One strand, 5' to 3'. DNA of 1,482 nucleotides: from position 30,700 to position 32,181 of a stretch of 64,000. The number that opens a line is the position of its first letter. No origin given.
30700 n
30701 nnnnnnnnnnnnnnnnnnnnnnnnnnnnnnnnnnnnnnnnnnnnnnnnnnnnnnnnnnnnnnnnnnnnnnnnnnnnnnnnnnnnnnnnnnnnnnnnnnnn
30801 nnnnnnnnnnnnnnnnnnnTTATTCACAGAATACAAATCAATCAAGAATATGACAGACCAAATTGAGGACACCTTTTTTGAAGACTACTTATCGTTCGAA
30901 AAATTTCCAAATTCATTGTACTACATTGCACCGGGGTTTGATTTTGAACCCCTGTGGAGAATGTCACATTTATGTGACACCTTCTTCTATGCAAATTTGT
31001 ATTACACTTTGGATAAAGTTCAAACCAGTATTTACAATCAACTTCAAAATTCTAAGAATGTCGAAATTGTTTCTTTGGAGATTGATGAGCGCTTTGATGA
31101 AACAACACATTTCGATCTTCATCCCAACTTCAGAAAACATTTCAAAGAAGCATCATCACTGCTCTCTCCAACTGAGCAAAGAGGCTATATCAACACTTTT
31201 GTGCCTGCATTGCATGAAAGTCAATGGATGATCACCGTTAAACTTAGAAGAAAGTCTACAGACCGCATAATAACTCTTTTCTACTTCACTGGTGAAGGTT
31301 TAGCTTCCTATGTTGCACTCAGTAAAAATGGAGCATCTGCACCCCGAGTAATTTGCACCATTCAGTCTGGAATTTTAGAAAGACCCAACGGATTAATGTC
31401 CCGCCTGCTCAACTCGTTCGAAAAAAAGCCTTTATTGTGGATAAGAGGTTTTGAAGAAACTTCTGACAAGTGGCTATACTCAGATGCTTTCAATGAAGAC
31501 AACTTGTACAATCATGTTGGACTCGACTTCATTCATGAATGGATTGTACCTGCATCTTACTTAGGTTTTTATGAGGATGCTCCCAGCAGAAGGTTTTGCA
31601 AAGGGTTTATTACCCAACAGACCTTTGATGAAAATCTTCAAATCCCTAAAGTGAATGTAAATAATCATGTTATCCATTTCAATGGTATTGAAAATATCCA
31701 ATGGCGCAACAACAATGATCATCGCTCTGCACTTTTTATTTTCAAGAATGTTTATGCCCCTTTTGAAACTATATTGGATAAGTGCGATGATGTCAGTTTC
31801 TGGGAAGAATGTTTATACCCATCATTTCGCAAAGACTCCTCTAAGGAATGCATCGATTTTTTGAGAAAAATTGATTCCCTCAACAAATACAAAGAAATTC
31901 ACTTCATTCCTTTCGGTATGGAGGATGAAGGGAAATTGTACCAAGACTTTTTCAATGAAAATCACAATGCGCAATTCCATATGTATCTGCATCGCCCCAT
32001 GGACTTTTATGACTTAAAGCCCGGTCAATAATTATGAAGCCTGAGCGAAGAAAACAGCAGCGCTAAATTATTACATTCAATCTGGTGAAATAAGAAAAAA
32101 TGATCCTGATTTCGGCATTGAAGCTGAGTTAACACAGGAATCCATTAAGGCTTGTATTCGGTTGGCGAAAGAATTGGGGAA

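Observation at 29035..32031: GIY-YIG nuclease fused to a YaaA/DUF328-like domain, with a 393-aa unknown partner: candidate novel two-gene DNA-targeting module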

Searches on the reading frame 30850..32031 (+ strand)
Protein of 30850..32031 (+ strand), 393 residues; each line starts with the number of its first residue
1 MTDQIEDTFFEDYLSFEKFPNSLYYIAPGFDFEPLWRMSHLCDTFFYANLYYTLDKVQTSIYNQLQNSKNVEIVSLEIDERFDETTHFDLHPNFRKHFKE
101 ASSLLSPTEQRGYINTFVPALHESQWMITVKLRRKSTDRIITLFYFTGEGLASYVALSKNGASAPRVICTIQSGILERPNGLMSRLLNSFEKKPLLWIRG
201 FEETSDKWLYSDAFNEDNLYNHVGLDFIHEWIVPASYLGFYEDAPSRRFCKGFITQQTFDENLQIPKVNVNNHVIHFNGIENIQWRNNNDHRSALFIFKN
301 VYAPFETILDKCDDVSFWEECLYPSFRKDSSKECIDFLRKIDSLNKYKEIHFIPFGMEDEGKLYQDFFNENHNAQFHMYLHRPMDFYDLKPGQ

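Call 3: search_protein_families(library=pfam, proteins=[window:30850-32031:+], max_evalue=1)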
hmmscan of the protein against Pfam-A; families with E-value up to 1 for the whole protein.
window:30850-32031:+ (393 aa): 0 families

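Call 4: search_protein_families(library=padloc, proteins=[window:30850-32031:+], max_evalue=1)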
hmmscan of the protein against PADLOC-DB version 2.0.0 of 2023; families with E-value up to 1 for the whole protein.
window:30850-32031:+ (393 aa): 0 families

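Call 5: search_protein_families(library=ncbifam, proteins=[window:30850-32031:+], max_evalue=1)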
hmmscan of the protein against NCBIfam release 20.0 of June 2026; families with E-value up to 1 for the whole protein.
window:30850-32031:+ (393 aa): 0 families

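Call 7: find_homologous_proteins(query=window:30850-32031:+)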
Query window:30850-32031:+ (393 aa): 41 proteins with E <= 0.001 among 1079 candidates.
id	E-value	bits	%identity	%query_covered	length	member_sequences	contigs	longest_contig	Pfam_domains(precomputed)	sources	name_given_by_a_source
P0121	1.4e-273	925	100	100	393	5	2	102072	-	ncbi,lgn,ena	-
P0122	6.2e-224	762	83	100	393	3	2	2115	-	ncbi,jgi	jgi:hypothetical protein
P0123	3.1e-182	624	68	99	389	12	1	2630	-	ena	-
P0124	1.1e-177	609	68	97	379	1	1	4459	-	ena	-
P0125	8.1e-173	593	65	99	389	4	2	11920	-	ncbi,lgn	-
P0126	1.6e-170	586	66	96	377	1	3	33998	-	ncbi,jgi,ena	jgi:hypothetical protein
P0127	3.0e-169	581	66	96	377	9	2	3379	-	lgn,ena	-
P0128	3.8e-169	581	65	96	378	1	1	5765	-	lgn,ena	-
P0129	2.9e-165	568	64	96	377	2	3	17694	-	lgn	-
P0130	8.8e-149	514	63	90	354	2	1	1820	-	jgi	jgi:hypothetical protein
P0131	1.9e-148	513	66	86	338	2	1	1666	-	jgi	jgi:hypothetical protein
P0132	4.4e-145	502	64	85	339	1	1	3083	-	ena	-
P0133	9.2e-140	484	55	96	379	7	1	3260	-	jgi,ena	jgi:hypothetical protein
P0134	1.2e-135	471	55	96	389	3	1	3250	-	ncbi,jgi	jgi:hypothetical protein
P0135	3.2e-86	308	41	94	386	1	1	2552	-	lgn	-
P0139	3.6e-84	301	43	94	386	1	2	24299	-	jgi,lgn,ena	jgi:hypothetical protein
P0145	1.1e-80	290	40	96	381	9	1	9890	-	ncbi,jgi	jgi:hypothetical protein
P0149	2.4e-75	272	39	96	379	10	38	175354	-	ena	-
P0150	7.7e-75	271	38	96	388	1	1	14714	-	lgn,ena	-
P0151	2.3e-73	266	39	95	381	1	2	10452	-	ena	-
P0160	5.4e-17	80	25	94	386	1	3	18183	-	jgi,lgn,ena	-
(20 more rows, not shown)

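Call 9: find_encoding_contigs(protein=P0121, flank=10000, max_places=4)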
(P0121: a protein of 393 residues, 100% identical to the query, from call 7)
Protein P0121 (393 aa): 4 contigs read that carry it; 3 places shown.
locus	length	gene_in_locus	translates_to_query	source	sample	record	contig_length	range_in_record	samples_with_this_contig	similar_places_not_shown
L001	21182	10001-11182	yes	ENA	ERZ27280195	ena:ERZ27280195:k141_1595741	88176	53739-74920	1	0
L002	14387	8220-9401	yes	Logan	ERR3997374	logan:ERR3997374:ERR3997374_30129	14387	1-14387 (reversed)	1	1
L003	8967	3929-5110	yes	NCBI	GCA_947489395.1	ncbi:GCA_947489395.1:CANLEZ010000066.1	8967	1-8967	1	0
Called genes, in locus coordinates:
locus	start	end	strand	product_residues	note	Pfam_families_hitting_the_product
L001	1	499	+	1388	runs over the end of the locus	PF13424:TPR_12, PF13424:TPR_12, PF24885:TPR_NPHP3, PF14938:SNAP (weak), PF13424:TPR_12, PF24885:TPR_NPHP3 (weak), PF00515:TPR_1 (weak), PF13424:TPR_12, +9 more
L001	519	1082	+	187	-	-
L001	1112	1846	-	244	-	-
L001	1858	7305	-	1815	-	PF05729:NACHT (weak), PF24883:NPHP3_N (weak)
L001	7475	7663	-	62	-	-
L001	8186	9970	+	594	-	PF20815:GIY_YIG_2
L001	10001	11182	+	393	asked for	-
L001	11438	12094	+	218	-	-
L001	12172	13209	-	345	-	-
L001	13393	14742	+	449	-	-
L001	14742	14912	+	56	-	-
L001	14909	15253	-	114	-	PF10686:YAcAr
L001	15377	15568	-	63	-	-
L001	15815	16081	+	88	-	-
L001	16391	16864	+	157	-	PF08719:NADAR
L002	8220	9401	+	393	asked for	-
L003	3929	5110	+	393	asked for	-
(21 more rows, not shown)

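Call 25: predict_structure(alignment_id=A1)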
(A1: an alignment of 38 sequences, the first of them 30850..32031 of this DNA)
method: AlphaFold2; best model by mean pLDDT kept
length: 393 residues; sequences in the alignment: 38
mean_pLDDT: 86.3   pTM: 0.86
mean pLDDT of the five models: 86.3, 86.0, 85.8, 85.8, 84.9
residues with pLDDT >= 90: 194; 70-90: 159; 50-70: 29; < 50: 11
segments of 3 or more residues with pLDDT < 50: 1-11
pLDDT, mean of each block of 10 residues (from residue 1): 41 71 86 92 92 89 90 96 87 84 83 82 89 94 91 88 93 85 91 95 71 90 87 73 76 96 92 93 80 91 88 89 69 93 95 90 95 96 91 70
secondary structure, 60 per line:
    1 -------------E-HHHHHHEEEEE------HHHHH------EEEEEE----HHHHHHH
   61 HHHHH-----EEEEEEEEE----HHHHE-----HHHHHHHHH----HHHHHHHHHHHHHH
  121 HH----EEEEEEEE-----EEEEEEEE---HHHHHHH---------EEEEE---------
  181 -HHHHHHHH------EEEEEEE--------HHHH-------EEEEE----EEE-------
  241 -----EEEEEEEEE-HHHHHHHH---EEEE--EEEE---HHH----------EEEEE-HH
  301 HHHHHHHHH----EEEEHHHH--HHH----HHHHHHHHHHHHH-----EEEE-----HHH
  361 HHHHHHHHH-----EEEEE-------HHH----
elements in order: H16-21 E22-26 H33-37 E44-49 H54-65 E71-79 H84-87 H94-102 H107-122 E127-134 E140-147 H151-157 E167-171 H182-189 E196-202 H211-214 E222-226 E231-233 E246-254 H256-263 E267-270 E273-276 E293-297 H299-309 E314-317 H318-321 H331-343 E349-352 H358-369 E375-379

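Call 29: find_encoding_contigs(protein=P0149, flank=8000, max_places=4)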
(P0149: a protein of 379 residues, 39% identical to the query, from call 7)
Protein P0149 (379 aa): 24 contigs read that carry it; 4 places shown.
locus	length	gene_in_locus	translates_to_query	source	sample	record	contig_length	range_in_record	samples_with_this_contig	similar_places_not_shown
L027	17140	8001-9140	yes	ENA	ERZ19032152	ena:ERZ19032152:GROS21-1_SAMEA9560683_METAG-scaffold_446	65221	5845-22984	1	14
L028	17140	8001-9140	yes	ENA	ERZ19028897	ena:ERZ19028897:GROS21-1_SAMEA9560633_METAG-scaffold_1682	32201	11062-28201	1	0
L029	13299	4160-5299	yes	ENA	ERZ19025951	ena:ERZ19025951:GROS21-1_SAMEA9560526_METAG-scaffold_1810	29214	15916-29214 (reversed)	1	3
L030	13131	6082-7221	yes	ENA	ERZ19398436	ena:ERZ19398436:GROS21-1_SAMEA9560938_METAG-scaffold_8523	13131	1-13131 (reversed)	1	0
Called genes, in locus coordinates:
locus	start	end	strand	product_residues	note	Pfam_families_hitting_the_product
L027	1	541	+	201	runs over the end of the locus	PF17657:DNA_pol3_finger (faint)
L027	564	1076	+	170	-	-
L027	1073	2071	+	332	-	PF03747:ADP_ribosyl_GH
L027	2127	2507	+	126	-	-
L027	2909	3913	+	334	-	-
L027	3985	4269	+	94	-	-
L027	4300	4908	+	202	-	PF08719:NADAR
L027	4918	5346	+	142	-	-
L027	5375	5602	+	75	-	-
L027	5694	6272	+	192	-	PF13475:DUF4116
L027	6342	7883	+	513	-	PF03883:H2O2_YaaD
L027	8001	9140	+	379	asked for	-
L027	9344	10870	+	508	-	PF02646:RmuC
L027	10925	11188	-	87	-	-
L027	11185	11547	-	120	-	-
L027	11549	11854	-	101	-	PF12728:HTH_17 (weak)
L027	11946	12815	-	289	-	-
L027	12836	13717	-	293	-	PF26348:SRA_ScoMcrA, PF13391:HNH_2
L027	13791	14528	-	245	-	-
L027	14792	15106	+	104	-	-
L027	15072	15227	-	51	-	-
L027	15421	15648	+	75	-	-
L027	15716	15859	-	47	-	-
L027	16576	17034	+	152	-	-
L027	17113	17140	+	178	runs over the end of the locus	-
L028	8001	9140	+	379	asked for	-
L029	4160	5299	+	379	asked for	-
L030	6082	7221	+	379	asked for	-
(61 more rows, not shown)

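Call 30: find_encoding_contigs(protein=P0139, flank=8000, max_places=3)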
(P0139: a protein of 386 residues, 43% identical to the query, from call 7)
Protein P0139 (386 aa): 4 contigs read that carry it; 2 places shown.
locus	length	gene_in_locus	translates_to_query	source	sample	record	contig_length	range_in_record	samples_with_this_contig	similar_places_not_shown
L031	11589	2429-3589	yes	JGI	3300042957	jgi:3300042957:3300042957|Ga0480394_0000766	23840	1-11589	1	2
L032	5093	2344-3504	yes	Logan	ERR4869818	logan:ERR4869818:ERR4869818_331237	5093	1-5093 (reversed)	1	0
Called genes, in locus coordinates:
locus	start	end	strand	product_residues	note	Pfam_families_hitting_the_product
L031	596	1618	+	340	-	-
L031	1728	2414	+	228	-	-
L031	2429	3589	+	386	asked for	-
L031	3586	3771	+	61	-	-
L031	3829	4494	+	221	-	-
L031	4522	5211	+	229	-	-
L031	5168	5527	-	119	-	-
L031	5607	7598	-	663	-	PF09369:MZB (weak)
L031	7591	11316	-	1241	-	PF00271:Helicase_C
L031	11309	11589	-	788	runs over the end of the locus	-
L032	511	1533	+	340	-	-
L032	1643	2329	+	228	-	-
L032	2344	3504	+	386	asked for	-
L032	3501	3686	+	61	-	-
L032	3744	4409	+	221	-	-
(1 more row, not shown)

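Call 31: find_encoding_contigs(protein=P0160, flank=8000, max_places=3)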
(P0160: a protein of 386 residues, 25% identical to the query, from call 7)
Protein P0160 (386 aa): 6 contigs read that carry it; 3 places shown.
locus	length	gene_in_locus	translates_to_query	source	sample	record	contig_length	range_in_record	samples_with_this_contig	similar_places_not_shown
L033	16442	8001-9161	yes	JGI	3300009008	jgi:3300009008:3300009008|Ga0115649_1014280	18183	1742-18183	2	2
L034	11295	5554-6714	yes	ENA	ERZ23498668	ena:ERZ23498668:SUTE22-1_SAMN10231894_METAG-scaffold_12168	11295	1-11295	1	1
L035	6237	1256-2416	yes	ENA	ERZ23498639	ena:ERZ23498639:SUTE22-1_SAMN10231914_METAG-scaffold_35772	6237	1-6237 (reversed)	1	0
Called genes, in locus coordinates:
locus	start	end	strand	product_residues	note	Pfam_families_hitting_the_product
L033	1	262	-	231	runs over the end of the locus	PF18582:HZS_alpha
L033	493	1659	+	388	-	PF13598:DUF4139 (weak)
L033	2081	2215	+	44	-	-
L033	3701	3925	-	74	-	-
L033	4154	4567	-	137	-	-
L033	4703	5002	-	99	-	-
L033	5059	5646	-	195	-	PF10263:SprT-like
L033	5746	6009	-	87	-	-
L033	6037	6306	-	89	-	-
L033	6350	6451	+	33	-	-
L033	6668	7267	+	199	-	PF08281:Sigma70_r4_2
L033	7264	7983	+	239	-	-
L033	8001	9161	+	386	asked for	-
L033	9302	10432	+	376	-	-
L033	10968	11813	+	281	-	-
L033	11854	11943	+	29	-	-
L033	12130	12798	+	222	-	PF15887:Peptidase_Mx (faint)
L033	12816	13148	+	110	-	PF10117:McrBC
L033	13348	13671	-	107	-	-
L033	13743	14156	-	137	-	-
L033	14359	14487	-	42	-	-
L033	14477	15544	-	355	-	-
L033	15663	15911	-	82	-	PF01503:PRA-PH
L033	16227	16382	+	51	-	-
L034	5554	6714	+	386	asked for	-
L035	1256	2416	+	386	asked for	-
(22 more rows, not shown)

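Call 33: fold_search(model_id=the predicted structure, library=pdb)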
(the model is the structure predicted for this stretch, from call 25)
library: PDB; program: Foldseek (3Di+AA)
matches with E <= 10: 810; with E <= 0.001: 0
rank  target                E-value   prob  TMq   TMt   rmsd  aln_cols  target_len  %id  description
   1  5lt3_B                4.4e-02  0.13  0.13  0.16  13.8       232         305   10  nucleotide-free kinesin-1 motor domain T87A mutant, P1 crystal form (released 2017-03-01)
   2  4z2b                  6.6e-02  0.11  0.14  0.13  13.1       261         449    8  The structure of human PDE12 residues 161-609 in complex with GSK3036342A (released 2015-06-17)
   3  8khq_C                7.4e-02  0.25  0.20  0.13  12.1       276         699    6  Bifunctional sulfoxide synthase OvoA_Th2 in complex with histidine and cysteine (released 2023-12-06)
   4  8rhb_K                9.3e-02  0.15  0.12  0.14  16.0       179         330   12  Microtubule-associated kinesin-1 tail complex bound to AMPPNP, single-headed state (released 2024-11-20)
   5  8rhh_K                1.0e-01  0.11  0.11  0.12  15.5       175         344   12  Microtubule-associated kinesin-1 tail complex bound to AMPPNP, two-headed state (released 2024-11-20)
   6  5lt1_A                1.0e-01  0.10  0.13  0.16  14.9       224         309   11  nucleotide-free kinesin-1 motor domain T92V mutant, P21 crystal form (released 2017-03-01)
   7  4ap0_C                1.0e-01  0.10  0.11  0.13  15.4       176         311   14  The mitotic kinesin Eg5 in complex with Mg-ADP and ispinesib (released 2012-09-26)
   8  5lt0                  1.1e-01  0.21  0.13  0.16  13.0       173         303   10  nucleotide-free kinesin-1 motor domain, P212121 crystal form (released 2017-03-01)
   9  5lt3_A                1.1e-01  0.09  0.14  0.16  14.2       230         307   12  nucleotide-free kinesin-1 motor domain T87A mutant, P1 crystal form (released 2017-03-01)
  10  9l7m_K                1.2e-01  0.08  0.11  0.14  16.7       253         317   12  Nucleotide-free kinesin-1 motor domain bound to the microtubule (released 2025-04-23)
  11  1f9u                  1.2e-01  0.12  0.10  0.13  16.5       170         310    8  CRYSTAL STRUCTURES OF MUTANTS REVEAL A SIGNALLING PATHWAY FOR ACTIVATION OF THE KINESIN MOTOR ATPASE (released 2001-06-13)
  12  4krg_A                1.2e-01  0.12  0.20  0.17  15.0       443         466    9  SeMet Haemonchus contortus Phosphoethanolamine N-methyltransferase 1 in complex with phosphoethanolamine and S-adenosy (released 2013-09-25)
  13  5lt3_K                1.3e-01  0.11  0.14  0.17  15.1       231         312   12  nucleotide-free kinesin-1 motor domain T87A mutant, P1 crystal form (released 2017-03-01)
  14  3kar                  1.3e-01  0.11  0.11  0.13  14.8       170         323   10  THE MOTOR DOMAIN OF KINESIN-LIKE PROTEIN KAR3, A SACCHAROMYCES CEREVISIAE KINESIN-RELATED PROTEIN (released 1998-04-29)
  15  5lbp                  1.4e-01  0.72  0.19  0.34   8.2       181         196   10  Oceanobacillus iheyensis macrodomain mutant N30A (released 2017-05-03)
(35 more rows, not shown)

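Call 34: search_protein_families(library=pfam, proteins=[L027:6342-7883:+, L031:596-1618:+, L031:1728-2414:+, L031:3829-4494:+, L031:4522-5211:+, L033:7264-7983:+, L033:9302-10432:+, L033:10968-11813:+], max_evalue=1)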
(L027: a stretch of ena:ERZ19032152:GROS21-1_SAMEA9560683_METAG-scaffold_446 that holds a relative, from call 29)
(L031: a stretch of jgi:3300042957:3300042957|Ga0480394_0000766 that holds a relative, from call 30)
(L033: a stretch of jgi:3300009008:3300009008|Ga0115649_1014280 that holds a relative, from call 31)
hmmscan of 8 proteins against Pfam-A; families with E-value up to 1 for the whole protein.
L027:6342-7883:+ (513 aa): 6 families
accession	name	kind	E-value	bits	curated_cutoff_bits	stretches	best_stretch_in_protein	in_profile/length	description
PF03883.20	H2O2_YaaD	-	2.6e-10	40.6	29.6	1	414-511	72-171/236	Peroxide stress protein YaaA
PF21818.3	DUF6884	-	3.9e-05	24.2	30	1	414-473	13-69/135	Family of unknown function (DUF6884)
PF22829.2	HphA_C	-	0.0097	16.7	31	1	231-291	41-101/113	HphA C-terminal domain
PF01541.30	GIY-YIG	-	0.05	14.4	22.6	1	51-107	2-54/78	GIY-YIG catalytic domain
PF07292.18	NID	-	0.14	13.2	25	1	339-387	9-57/90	Nmi/IFP 35 domain (NID)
PF20907.2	Flav_NS3-hel_C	-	0.17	12.1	27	1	93-120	5-33/144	Flavivirus NS3 helicase, C-terminal helical domain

L031:596-1618:+ (340 aa): 1 family
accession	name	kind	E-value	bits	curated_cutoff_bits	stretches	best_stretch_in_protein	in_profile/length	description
PF01176.25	eIF-1a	-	0.01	15.9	30.2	1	54-77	27-49/64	Translation initiation factor 1A / IF-1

L031:1728-2414:+ (228 aa): 0 families

L031:3829-4494:+ (221 aa): 1 family
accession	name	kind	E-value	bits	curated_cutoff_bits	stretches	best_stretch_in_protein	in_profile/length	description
PF21667.2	Nop5_N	-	0.14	12.7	27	0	97-185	16-100/117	Nop5, N-terminal domain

L031:4522-5211:+ (229 aa): 2 families
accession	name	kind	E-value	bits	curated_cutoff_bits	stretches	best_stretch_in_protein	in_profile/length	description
PF15622.11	CENP_C_N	-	0.053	13.4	27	1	76-116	6-47/287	Kinetochore assembly subunit CENP-C N-terminal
PF19737.4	FKTN_N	-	0.13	12.2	27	1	42-107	176-244/278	Fukutin N-terminal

L033:7264-7983:+ (239 aa): 10 families
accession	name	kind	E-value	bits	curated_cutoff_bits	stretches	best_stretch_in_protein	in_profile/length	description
PF16762.11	RHH_6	-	0.0042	18.1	27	0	12-67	19-73/77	Ribbon-helix-helix domain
PF08650.15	DASH_Dad4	-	0.024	15.1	29.8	0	137-159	11-33/71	DASH complex subunit Dad4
PF10698.15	DUF2505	-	0.034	14.7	26.9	0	131-183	5-57/158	Protein of unknown function (DUF2505)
PF19457.4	DUF5994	-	0.035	14.6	26.3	0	131-177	35-81/112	Family of unknown function (DUF5994)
PF11014.13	DUF2852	-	0.05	14.2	22.5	0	81-169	22-112/116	Protein of unknown function (DUF2852)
PF24076.1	DUF7368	-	0.063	13.6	27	0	140-192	101-156/163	Family of unknown function (DUF7368)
PF13377.12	Peripla_BP_3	-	0.083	13.4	26.5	0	129-206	20-86/167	Periplasmic binding protein-like domain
PF03732.24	Retrotrans_gag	-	0.16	12.6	24.1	0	15-67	42-96/97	Retrotransposon gag protein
PF21154.2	RPN7_PSMD6_C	-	0.19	11.8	26.9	1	134-143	14-23/23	26S proteasome regulatory subunit RPN7/PSMD6 C-terminal helix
PF05082.18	Rop-like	-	0.28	11.5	27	0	201-218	23-39/64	Rop-like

L033:9302-10432:+ (376 aa): 0 families

L033:10968-11813:+ (281 aa): 0 families

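Call 37: search_solved_structures(query=A1, max_evalue=10)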
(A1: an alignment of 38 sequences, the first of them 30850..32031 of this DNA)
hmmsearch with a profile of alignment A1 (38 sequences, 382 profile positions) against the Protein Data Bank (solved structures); distinct sequences matched with E-value up to 10: 1.
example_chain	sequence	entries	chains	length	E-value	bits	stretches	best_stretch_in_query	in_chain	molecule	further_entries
3p8c_E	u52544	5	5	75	0.11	14.7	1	43-100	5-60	Probable protein BRICK1 | Protein BRICK1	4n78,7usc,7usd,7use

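Call 46: find_related_loci(query=A1, collection=metagenome_contigs, flank=8000)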
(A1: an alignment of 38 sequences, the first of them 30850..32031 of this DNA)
Query A1 (393 aa) in metagenome_contigs; peptide patterns used: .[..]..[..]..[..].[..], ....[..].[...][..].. (x = any residue, [..] = any of these).
32 stretches matched a pattern; 19 encode a relative of the query (tblastn E <= 1e-3); 19 distinct loci.
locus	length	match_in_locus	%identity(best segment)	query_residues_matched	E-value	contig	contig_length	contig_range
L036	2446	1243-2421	94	1-393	0e+0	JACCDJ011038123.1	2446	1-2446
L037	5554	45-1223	94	1-393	0e+0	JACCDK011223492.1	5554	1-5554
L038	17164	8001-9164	66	1-390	2e-179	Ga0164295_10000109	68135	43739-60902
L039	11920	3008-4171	65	1-390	4e-177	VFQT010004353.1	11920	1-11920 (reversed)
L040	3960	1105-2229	39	17-390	2e-83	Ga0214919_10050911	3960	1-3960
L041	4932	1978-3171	32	19-386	3e-65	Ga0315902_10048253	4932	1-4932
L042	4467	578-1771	32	19-386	4e-65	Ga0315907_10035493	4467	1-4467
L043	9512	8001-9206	32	19-390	3e-65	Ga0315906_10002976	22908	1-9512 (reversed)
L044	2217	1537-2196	49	17-237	2e-65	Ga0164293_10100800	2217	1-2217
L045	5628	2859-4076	30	14-389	4e-58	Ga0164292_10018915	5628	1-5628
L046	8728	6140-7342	30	19-389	2e-55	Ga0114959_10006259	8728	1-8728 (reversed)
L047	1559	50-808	40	10-267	7e-51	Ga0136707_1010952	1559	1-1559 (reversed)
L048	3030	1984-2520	35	22-200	2e-23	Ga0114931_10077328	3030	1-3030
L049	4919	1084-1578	23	21-198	2e-8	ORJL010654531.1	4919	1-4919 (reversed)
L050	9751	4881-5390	22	21-197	3e-6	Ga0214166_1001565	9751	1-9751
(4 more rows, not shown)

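Call 47: find_related_loci(query=A1, collection=viral_contigs, flank=8000)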
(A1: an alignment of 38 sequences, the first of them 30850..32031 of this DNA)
Query A1 (393 aa) in viral_contigs; peptide patterns used: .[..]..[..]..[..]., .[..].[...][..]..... (x = any residue, [..] = any of these).
7 stretches matched a pattern, but none encodes a relative of the query by tblastn (E <= 1e-3).

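Call 51: search_protein_families(library=pfam, proteins=[L039:6760-7905:+, L039:4333-4884:-, L041:148-1842:+, L046:2423-3253:-], max_evalue=0.01)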
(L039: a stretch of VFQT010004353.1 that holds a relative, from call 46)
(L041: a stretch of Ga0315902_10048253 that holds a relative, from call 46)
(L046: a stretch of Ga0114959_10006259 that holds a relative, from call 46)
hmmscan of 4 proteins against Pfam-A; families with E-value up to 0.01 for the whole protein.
L039:6760-7905:+ (381 aa): 2 families
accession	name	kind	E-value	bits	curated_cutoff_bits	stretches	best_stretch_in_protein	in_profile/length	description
PF13280.12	WYL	-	3.9e-10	40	21.8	1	199-265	3-68/70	WYL domain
PF25583.1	WCX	-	3.5e-06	27.7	23.9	1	324-372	22-71/76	WCX domain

L039:4333-4884:- (183 aa): 0 families

L041:148-1842:+ (564 aa): 8 families
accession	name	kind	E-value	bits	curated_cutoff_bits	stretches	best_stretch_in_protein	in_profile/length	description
PF00004.35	AAA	-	6.3e-20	72.4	21.2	1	350-480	1-129/131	ATPase family associated with various cellular activities (AAA)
PF07728.20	AAA_5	-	0.00071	20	22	1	350-378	2-31/139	AAA domain (dynein-related subfamily)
PF13238.12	AAA_18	-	0.001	20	29.4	1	350-484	1-103/128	AAA domain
PF13481.12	AAA_25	-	0.002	18.2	27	1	336-369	22-55/195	AAA domain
PF13401.12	AAA_22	-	0.0052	17.5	27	0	350-422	8-65/130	AAA domain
PF13086.12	AAA_11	-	0.0066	16.7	27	0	349-371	19-41/257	AAA domain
PF06745.19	ATPase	-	0.0075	16.1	26.6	0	339-366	11-38/231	KaiC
PF13191.12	AAA_16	-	0.0076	17.2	32.6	0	346-376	23-57/167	AAA ATPase domain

L046:2423-3253:- (276 aa): 0 families

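Call 52: search_protein_families(library=phrogs, proteins=[window:30850-32031:+], max_evalue=0.01)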
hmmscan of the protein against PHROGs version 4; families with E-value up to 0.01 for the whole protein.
window:30850-32031:+ (393 aa): 0 families
